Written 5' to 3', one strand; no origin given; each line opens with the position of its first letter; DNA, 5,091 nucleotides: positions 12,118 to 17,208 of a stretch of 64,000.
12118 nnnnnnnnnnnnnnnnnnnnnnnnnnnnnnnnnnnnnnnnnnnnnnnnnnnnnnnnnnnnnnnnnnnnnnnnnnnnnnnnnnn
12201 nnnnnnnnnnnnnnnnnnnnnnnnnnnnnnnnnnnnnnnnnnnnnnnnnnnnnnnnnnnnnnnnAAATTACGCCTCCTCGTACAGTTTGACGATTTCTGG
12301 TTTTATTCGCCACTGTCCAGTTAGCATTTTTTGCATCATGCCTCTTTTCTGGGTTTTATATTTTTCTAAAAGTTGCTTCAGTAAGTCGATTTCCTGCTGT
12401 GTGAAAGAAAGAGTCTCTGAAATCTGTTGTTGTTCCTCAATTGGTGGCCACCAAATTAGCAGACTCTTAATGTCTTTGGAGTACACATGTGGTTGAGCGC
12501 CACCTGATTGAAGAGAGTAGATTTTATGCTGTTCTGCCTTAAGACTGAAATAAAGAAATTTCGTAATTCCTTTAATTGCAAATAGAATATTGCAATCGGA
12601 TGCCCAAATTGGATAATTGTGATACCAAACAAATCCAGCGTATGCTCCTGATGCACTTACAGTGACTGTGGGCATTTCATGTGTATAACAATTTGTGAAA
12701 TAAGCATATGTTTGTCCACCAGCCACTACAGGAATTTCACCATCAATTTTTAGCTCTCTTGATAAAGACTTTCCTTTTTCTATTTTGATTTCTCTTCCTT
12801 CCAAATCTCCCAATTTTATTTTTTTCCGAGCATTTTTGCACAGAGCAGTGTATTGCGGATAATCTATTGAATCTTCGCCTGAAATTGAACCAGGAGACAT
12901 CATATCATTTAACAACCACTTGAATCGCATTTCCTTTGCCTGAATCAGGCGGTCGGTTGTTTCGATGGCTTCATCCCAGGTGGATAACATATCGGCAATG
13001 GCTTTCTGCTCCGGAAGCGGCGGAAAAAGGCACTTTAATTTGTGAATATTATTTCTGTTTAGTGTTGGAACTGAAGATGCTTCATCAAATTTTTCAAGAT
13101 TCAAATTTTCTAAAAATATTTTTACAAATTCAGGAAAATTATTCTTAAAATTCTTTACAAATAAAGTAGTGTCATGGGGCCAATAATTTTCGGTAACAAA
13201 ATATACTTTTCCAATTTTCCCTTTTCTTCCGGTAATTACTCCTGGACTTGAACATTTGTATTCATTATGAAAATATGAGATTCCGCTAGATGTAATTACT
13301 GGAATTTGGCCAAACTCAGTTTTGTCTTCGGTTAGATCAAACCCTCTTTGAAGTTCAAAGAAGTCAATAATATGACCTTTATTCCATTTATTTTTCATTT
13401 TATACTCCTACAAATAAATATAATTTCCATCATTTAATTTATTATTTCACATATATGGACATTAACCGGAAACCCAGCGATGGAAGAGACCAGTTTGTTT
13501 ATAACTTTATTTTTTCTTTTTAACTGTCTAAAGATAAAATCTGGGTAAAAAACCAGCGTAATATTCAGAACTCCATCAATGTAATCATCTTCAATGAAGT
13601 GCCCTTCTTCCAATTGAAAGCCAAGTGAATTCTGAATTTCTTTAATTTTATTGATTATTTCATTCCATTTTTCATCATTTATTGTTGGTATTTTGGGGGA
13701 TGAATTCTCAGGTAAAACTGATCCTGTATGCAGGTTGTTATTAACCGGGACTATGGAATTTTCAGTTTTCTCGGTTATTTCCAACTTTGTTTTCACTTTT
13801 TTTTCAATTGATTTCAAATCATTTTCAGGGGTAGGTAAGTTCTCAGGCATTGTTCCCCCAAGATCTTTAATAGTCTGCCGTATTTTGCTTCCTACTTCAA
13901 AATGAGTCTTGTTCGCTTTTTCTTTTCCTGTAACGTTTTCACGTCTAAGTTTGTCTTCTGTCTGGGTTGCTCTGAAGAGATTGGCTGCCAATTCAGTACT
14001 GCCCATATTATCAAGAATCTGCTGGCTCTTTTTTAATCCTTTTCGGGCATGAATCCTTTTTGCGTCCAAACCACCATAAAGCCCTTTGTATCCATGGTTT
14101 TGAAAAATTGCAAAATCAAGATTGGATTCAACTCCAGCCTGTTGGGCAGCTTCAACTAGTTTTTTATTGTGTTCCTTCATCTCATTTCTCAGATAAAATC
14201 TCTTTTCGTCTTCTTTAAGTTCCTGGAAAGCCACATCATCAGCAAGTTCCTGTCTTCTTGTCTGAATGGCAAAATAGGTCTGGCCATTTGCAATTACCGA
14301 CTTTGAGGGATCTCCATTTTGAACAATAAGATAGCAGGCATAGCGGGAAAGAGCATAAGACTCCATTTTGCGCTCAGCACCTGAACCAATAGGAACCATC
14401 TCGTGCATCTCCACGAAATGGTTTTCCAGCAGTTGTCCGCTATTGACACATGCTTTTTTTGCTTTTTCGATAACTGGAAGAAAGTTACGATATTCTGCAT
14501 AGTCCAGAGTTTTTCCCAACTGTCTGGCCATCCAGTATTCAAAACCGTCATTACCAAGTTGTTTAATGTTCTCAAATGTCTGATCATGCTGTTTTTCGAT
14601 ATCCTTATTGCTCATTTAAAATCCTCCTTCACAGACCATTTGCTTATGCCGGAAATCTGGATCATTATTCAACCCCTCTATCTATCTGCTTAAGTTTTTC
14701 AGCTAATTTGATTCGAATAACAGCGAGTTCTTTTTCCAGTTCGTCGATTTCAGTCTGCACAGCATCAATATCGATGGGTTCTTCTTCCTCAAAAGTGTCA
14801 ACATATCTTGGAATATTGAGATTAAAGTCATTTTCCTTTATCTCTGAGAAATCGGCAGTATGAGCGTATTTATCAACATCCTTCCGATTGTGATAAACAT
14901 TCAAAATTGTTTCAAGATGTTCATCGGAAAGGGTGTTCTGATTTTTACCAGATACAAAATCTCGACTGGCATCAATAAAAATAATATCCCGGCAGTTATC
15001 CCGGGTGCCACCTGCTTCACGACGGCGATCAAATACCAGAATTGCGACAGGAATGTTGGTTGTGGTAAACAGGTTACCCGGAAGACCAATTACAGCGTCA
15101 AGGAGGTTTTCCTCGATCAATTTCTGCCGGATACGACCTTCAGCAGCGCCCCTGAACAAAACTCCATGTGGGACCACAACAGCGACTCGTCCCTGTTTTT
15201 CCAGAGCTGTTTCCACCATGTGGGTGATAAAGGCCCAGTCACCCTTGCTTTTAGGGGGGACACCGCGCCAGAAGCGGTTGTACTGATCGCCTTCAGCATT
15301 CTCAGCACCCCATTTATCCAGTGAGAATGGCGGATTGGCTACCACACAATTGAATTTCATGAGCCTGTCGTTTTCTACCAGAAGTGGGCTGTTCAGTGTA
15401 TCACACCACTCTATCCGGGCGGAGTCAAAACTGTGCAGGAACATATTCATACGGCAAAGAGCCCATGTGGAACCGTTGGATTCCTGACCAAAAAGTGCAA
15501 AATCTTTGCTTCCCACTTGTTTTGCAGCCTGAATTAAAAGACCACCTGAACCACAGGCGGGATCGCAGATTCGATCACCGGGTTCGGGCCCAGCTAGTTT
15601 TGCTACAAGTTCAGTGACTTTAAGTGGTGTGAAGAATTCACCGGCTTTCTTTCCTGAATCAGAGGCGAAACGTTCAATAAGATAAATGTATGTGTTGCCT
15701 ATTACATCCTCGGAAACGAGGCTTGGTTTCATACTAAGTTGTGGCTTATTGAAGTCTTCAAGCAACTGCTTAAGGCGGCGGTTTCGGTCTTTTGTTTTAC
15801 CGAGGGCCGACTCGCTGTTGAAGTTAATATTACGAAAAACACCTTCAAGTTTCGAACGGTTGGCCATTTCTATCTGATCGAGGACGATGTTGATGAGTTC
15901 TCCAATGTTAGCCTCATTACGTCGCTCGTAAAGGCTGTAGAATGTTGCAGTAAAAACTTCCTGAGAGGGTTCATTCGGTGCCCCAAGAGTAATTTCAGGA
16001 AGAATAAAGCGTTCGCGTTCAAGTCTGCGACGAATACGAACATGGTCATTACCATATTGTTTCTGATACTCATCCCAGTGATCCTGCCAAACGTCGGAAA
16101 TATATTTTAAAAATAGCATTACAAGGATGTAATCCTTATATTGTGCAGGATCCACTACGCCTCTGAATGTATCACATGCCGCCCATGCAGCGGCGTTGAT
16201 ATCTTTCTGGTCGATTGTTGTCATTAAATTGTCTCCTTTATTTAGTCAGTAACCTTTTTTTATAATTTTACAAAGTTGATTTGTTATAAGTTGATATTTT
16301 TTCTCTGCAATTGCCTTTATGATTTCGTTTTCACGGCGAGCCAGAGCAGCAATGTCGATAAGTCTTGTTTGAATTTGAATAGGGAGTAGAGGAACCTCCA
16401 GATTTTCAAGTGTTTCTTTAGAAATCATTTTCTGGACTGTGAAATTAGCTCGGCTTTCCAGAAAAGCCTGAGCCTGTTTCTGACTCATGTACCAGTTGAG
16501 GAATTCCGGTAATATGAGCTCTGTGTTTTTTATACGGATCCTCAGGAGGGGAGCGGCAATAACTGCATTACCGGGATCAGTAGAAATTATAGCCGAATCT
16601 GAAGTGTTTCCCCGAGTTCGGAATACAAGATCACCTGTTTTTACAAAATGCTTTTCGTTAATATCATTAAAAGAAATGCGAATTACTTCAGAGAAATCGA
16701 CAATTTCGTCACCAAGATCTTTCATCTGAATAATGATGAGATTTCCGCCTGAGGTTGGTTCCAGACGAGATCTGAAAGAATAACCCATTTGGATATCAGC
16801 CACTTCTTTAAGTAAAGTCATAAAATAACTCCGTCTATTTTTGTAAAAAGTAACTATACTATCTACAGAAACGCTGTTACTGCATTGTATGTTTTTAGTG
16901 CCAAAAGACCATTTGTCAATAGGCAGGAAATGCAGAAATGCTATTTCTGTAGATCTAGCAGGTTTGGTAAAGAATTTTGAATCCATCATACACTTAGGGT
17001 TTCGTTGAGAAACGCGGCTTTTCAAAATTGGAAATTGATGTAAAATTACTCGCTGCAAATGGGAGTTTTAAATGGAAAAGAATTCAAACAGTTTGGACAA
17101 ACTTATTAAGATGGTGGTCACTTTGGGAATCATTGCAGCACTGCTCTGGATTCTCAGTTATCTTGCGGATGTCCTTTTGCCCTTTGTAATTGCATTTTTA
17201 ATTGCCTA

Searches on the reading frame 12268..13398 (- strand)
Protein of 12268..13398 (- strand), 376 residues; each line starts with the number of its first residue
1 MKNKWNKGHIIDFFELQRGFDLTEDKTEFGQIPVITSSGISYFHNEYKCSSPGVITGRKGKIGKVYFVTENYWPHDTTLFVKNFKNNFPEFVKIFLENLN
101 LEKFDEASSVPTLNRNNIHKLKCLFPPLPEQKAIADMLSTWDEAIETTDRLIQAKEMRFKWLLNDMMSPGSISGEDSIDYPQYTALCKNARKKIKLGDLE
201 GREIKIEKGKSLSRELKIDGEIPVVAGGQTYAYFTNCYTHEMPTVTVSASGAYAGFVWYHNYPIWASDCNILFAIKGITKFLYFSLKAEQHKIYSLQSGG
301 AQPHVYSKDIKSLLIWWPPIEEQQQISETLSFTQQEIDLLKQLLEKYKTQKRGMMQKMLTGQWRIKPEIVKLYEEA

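Call 3: search_protein_families(library=pfam, proteins=[window:12268-13398:-], max_evalue=0.01)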
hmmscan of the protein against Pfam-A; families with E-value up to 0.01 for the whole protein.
window:12268-13398:- (376 aa): 1 family
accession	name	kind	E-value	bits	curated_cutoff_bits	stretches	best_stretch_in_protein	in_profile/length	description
PF01420.25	Methylase_S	-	4.9e-33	115.1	22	2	204-346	13-165/168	Type I restriction modification DNA specificity domain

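Call 4: search_protein_families(library=ncbifam, proteins=[window:12268-13398:-], max_evalue=0.01)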
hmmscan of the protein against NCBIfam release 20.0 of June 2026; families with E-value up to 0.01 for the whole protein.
window:12268-13398:- (376 aa): 1 family
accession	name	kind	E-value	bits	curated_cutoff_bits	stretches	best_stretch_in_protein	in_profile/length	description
NF007278.0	PRK09737.1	equivalog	4.3e-07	29.1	662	0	54-148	79-181/461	type I restriction-modification system specificity subunit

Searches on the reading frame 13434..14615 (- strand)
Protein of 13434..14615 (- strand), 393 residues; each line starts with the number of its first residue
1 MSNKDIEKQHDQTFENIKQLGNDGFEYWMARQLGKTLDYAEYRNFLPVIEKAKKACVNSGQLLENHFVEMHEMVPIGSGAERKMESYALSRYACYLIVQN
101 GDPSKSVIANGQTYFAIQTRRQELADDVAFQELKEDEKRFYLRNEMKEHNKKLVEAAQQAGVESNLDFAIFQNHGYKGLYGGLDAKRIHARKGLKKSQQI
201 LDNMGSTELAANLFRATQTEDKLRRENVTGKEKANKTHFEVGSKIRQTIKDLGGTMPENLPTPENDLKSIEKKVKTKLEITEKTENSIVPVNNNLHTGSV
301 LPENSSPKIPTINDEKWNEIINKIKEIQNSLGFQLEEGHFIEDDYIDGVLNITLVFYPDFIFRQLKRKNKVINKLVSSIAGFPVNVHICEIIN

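Call 3: search_protein_families(library=pfam, proteins=[window:13434-14615:-], max_evalue=0.01)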
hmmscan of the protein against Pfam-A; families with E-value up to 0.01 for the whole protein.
window:13434-14615:- (393 aa): 2 families
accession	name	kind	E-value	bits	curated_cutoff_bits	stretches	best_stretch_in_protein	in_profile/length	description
PF02498.22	Bro-N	-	1.6e-08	35.5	25.6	1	17-111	2-88/96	BRO family, N-terminal domain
PF15583.11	Imm68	-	0.0071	17.1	29.6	0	199-331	35-152/152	Immunity protein 68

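Call 4: search_protein_families(library=ncbifam, proteins=[window:13434-14615:-], max_evalue=0.01)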
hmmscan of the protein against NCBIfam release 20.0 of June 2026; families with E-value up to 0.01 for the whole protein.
window:13434-14615:- (393 aa): 1 family
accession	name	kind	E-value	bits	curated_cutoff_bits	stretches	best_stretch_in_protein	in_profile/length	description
NF008573.0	PRK11525.1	equivalog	1e-140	468.1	242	1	3-286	2-285/288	DNA damage-inducible protein D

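Call 5: search_protein_families(library=padloc, proteins=[window:13434-14615:-], max_evalue=0.01)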
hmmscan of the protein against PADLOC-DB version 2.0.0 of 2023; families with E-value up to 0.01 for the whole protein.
window:13434-14615:- (393 aa): 5 families
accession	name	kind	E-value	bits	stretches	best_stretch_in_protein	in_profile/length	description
PDLC04919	PDC-S13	-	2.4e-119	395.7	1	1-283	1-275/281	-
PDLC03083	Specificity_I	-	4.8e-115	383.3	1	12-283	4-275/717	Type I specificity subunit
PDLC04918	PDC-S13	-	1.6e-72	242.1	2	154-279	82-207/214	-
PDLC04871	PDC-S05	-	5.3e-30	102.7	1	1-127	1-127/468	-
PDLC04920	PDC-S13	-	1.8e-16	58.3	1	130-277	132-277/286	-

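Call 63: search_protein_families(library=phrogs, proteins=[window:13434-14615:-], max_evalue=0.01)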
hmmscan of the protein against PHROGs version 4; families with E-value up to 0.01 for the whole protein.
window:13434-14615:- (393 aa): 2 families
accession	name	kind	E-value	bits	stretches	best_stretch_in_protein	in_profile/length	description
phrog_8036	-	unknown function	5.2e-108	361.7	1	8-280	17-281/290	-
phrog_15286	-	unknown function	1.5e-05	25.2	1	148-256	150-256/274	-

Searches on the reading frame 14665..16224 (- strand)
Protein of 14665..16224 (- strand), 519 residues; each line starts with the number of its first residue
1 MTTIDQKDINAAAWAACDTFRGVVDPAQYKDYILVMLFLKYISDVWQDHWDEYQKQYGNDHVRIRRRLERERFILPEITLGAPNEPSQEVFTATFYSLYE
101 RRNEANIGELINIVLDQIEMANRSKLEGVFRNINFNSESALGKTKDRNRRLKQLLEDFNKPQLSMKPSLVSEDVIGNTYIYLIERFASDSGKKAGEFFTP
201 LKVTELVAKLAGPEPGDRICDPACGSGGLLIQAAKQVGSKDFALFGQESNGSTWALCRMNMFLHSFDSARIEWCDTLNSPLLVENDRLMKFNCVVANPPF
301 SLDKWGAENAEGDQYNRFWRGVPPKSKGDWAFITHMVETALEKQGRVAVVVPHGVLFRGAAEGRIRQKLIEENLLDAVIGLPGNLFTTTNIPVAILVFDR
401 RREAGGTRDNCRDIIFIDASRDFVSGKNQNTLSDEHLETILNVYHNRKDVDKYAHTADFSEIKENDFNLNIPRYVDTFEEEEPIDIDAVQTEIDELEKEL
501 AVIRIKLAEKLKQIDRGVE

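Call 3: search_protein_families(library=pfam, proteins=[window:14665-16224:-], max_evalue=0.01)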
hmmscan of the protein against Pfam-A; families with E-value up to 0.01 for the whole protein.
window:14665-16224:- (519 aa): 7 families
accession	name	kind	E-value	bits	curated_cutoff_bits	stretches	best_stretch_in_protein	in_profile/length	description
PF02384.22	N6_Mtase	-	4.1e-102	342.1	20.4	1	171-482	2-310/311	N-6 DNA Methylase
PF12161.14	HsdM_N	-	2.4e-25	90.2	24.5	1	10-158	2-135/135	HsdM N-terminal domain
PF01170.24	UPF0020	-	1.5e-06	28.5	22.3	1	209-237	22-50/197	RMKL-like, methyltransferase domain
PF07669.17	Eco57I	-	0.00015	22.4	25.3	1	286-380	70-164/171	Eco57I restriction-modification methylase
PF05175.20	MTS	-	0.0017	18.4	23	1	215-303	31-111/170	Methyltransferase small domain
PF20473.4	MmeI_Mtase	-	0.0025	17.5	27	0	218-241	22-45/259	MmeI, DNA-methyltransferase domain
PF13847.12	Methyltransf_31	-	0.0049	17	27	0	215-297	3-81/145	Methyltransferase domain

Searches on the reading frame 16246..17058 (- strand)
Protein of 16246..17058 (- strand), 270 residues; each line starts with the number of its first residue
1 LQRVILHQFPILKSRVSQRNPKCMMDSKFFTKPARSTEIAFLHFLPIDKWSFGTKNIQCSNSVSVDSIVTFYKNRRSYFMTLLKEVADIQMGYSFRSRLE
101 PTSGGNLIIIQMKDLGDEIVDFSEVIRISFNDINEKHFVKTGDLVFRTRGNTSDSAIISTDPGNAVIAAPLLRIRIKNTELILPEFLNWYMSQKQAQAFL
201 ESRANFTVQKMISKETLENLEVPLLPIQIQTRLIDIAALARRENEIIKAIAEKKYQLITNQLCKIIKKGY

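Call 3: search_protein_families(library=pfam, proteins=[window:16246-17058:-], max_evalue=0.01)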
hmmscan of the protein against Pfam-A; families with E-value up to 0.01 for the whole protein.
window:16246-17058:- (270 aa): 1 family
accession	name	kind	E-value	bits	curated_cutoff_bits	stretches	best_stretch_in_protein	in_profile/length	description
PF01420.25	Methylase_S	-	1.5e-08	35.5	22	1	83-236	9-148/168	Type I restriction modification DNA specificity domain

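Call 4: search_protein_families(library=ncbifam, proteins=[window:16246-17058:-], max_evalue=0.01)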
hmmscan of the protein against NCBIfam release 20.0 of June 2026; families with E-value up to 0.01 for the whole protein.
window:16246-17058:- (270 aa): 2 families
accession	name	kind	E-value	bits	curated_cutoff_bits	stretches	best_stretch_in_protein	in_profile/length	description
NF007278.0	PRK09737.1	equivalog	1.5e-07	30.5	662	1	104-233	245-378/461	type I restriction-modification system specificity subunit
NF047740.1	antiphage_MADS5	equivalog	2.1e-05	23.6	400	1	138-243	100-207/461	methylation-associated defense system restriction endonuclease subunit S MAD5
